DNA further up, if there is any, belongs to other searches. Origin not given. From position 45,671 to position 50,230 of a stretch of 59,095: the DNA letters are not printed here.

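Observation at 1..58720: The palindromic hexamer AGGCCT is massively over-represented in all codon phases, on both strands and in intergenic DNA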

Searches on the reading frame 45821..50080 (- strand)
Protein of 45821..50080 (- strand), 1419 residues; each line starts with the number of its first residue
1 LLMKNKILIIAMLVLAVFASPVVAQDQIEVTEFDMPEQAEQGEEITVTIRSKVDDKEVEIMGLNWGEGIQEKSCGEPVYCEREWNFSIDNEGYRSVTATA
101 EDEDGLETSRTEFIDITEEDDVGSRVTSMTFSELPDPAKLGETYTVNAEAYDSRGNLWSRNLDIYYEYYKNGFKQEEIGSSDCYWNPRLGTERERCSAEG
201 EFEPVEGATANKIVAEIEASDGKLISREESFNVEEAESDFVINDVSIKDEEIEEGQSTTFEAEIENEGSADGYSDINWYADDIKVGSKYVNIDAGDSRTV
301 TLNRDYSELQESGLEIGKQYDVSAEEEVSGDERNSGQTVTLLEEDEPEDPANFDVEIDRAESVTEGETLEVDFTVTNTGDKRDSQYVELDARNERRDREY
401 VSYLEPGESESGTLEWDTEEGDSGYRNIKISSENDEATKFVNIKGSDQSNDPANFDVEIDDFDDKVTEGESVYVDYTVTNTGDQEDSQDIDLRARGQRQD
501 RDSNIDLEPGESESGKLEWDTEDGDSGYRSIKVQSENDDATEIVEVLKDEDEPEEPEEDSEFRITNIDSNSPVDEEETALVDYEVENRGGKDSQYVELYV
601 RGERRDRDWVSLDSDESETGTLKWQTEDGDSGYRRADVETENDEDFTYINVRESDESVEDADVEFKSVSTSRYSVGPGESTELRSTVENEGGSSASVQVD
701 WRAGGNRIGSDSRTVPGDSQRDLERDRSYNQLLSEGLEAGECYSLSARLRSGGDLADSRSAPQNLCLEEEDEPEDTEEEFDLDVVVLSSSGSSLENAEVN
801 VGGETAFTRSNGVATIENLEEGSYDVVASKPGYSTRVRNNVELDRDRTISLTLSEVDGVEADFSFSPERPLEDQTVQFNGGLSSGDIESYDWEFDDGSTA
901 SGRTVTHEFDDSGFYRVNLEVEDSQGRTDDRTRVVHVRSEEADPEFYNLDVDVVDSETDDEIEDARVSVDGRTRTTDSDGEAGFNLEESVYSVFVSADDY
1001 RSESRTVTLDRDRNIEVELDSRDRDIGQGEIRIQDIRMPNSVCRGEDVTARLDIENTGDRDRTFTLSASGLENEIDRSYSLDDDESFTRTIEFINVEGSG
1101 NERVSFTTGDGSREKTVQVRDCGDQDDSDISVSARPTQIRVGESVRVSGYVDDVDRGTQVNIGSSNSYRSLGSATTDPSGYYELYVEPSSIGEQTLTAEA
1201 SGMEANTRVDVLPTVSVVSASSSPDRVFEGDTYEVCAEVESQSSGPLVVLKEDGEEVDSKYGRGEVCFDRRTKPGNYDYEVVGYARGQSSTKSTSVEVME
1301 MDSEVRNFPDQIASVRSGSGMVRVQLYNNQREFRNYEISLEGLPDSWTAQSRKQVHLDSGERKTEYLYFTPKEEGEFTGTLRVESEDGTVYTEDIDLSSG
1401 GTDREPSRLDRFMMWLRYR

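Call 4: search_protein_families(library=pfam, proteins=[window:45821-50080:-])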
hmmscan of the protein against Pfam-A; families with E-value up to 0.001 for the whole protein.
window:45821-50080:- (1419 aa): 9 families
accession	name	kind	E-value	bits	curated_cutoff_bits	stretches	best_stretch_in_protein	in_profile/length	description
PF07705.17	CARDB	-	3.5e-23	82.2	22.7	2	238-314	2-79/101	CARDB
PF13620.12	CarboxypepD_reg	-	1.1e-19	71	32.3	2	785-852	5-78/82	Carboxypeptidase regulatory-like domain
PF18911.6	PKD_4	-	2.1e-15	57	27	1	871-933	15-79/85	PKD domain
PF00801.26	PKD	-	7.5e-14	51.9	23.5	1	873-935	14-79/80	PKD domain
PF13715.12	CarbopepD_reg_2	-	7.2e-12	45.6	32.2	1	953-1024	5-79/88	CarboxypepD_reg-like domain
PF08308.17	PEGA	-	7.4e-07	29.4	20.8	0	795-853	11-65/71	PEGA domain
PF16640.11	Big_3_5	-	1.7e-05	25.7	35.5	0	1133-1203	2-72/88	Bacterial Ig-like domain (group 3)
PF00207.28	A2M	-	0.00012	22.3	21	0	360-387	63-90/92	Alpha-2-macroglobulin family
PF02369.22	Big_1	-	0.00093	19.7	34.9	0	1157-1209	35-90/93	Bacterial Ig-like domain (group 1)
